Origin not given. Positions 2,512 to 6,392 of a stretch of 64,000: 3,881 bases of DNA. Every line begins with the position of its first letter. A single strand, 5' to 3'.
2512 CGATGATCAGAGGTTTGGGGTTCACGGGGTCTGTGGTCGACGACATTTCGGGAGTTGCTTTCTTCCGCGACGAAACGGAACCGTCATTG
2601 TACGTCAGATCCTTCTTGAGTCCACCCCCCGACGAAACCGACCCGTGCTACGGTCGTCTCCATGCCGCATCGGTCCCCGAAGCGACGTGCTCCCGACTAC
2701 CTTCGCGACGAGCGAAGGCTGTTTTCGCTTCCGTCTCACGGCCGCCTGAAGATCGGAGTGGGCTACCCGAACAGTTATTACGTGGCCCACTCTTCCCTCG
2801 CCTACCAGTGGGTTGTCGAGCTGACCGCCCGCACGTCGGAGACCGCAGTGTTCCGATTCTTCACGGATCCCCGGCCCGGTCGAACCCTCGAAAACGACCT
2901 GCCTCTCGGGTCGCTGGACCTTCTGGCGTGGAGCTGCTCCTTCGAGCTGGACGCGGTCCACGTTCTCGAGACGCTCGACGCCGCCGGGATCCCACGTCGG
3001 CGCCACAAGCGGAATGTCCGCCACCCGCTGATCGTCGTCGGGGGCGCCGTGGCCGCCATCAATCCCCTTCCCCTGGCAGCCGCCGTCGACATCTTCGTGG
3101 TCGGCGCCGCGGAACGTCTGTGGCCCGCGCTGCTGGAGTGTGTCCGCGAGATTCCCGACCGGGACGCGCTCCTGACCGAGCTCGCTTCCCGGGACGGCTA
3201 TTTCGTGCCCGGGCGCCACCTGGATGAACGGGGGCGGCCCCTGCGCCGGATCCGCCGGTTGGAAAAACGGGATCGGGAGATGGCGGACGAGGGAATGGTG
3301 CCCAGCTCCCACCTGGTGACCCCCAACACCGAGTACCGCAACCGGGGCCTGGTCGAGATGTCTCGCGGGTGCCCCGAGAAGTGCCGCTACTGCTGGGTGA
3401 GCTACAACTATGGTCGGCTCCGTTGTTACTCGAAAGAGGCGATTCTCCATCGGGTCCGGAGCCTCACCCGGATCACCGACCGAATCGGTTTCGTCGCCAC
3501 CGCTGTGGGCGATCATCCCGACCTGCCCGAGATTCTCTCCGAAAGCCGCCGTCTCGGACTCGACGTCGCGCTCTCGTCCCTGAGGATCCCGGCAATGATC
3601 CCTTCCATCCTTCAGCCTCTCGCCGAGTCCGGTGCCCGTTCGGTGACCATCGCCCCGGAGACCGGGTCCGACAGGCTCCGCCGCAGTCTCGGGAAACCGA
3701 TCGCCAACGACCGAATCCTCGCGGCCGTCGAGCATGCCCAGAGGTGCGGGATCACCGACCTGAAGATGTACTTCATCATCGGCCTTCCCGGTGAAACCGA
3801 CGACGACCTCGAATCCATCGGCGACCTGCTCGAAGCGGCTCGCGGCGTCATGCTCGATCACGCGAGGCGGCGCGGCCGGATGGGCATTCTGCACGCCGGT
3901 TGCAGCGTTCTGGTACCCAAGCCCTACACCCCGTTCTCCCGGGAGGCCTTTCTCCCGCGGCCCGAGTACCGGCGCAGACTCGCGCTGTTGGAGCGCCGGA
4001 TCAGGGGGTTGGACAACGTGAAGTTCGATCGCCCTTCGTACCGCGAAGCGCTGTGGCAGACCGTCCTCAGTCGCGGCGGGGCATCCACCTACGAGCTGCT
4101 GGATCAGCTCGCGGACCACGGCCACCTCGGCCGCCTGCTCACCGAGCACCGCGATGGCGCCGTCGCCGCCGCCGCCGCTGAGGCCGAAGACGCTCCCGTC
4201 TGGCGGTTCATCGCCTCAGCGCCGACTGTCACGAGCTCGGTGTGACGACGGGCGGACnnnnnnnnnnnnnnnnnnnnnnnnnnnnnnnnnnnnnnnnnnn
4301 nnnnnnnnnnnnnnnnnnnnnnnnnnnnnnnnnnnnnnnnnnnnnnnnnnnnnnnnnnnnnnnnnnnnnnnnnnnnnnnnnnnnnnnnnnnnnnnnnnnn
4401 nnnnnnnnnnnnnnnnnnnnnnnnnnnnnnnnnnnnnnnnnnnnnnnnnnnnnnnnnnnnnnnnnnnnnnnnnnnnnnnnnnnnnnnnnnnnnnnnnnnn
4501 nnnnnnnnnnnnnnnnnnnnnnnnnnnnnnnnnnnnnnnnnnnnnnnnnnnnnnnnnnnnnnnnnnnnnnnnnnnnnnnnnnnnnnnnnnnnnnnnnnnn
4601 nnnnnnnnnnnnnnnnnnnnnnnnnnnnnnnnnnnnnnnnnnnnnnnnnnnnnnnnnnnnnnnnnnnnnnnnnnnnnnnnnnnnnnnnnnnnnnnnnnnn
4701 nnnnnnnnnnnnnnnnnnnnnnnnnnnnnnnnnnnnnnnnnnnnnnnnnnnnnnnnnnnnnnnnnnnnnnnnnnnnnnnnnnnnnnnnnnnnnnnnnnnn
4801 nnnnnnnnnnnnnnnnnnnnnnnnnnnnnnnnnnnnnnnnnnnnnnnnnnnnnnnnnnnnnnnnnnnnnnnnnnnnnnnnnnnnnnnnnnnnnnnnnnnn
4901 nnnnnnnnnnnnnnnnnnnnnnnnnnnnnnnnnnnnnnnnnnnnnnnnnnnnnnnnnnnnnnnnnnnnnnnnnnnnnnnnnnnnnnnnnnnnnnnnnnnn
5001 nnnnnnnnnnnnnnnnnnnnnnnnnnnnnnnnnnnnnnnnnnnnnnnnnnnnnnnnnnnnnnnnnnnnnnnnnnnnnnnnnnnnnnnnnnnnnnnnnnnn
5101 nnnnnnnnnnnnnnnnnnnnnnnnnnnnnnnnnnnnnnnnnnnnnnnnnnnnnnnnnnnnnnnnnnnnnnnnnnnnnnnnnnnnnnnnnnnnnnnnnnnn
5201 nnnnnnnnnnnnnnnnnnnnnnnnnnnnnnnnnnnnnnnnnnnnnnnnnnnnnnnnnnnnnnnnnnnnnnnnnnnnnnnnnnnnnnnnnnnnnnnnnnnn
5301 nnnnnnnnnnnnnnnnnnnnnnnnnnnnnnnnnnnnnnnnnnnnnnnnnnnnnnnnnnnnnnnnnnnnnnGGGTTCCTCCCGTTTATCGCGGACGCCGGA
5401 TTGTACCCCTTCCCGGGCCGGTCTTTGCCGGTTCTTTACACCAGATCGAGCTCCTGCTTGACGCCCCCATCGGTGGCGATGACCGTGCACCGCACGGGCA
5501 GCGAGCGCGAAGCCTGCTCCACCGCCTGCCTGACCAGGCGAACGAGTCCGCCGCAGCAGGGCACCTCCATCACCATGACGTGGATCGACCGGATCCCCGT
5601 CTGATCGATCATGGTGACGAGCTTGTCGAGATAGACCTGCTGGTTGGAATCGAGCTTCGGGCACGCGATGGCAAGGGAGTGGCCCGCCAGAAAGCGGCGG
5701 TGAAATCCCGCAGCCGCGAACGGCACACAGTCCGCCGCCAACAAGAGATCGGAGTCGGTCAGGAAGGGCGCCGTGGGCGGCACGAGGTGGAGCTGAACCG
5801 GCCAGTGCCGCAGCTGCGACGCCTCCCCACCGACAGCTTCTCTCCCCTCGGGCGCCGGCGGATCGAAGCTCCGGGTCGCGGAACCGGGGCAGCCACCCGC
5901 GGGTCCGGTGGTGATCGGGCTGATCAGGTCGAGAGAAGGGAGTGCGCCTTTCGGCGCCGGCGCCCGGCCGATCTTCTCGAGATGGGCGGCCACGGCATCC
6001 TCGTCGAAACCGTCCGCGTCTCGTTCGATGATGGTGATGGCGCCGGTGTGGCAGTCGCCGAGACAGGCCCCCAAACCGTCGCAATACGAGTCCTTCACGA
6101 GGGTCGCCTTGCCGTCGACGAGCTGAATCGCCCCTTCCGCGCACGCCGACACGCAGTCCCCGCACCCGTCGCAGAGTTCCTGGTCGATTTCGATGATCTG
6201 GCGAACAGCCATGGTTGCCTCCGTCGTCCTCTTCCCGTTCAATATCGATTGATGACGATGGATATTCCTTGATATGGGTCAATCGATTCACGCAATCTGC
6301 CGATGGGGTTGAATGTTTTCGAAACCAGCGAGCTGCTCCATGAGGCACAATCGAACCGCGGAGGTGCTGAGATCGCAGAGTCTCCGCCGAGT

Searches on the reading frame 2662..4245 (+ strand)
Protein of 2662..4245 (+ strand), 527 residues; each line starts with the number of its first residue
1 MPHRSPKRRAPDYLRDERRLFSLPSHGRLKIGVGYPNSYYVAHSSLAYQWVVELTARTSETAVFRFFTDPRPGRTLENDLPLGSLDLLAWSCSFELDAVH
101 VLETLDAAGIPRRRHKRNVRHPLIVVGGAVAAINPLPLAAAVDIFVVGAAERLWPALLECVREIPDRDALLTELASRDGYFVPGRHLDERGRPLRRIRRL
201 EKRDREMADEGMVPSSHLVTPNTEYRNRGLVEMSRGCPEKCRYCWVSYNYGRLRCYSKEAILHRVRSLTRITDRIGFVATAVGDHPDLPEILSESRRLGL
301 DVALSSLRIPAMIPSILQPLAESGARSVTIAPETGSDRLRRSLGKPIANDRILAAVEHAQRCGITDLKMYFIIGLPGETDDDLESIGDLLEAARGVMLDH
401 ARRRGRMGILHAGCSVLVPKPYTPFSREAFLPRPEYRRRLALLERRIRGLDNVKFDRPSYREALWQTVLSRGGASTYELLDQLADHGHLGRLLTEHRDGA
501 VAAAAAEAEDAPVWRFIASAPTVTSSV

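Call 55: search_protein_families(library=pfam, proteins=[window:2662-4245:+], max_evalue=0.00001)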
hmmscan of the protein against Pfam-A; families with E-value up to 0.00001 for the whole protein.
window:2662-4245:+ (527 aa): 2 families
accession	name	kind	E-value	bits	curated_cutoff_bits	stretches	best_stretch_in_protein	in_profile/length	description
PF04055.27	Radical_SAM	-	1.9e-25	90.4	29.5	1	231-389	1-165/166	Radical SAM superfamily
PF19864.5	Radical_SAM_N2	-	3.8e-25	88.6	29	1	74-183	39-151/151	Radical SAM proteins, N-terminal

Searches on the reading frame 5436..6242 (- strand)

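Call 55: search_protein_families(library=pfam, proteins=[window:5436-6242:-], max_evalue=0.00001)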
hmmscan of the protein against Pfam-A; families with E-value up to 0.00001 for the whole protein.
window:5436-6242:- (268 aa): 4 families
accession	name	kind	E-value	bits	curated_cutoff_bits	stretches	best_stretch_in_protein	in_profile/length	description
PF12837.12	Fer4_6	-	4.2e-08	33.2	25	1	16-39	1-24/24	4Fe-4S binding domain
PF12838.12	Fer4_7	-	1.1e-06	29.4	27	1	24-68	2-52/52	4Fe-4S dicluster domain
PF13237.11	Fer4_10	-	1.4e-06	28.5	25.5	1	17-64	2-52/53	4Fe-4S dicluster domain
PF13187.11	Fer4_9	-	7.2e-06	26.4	27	0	24-69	2-52/52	4Fe-4S dicluster domain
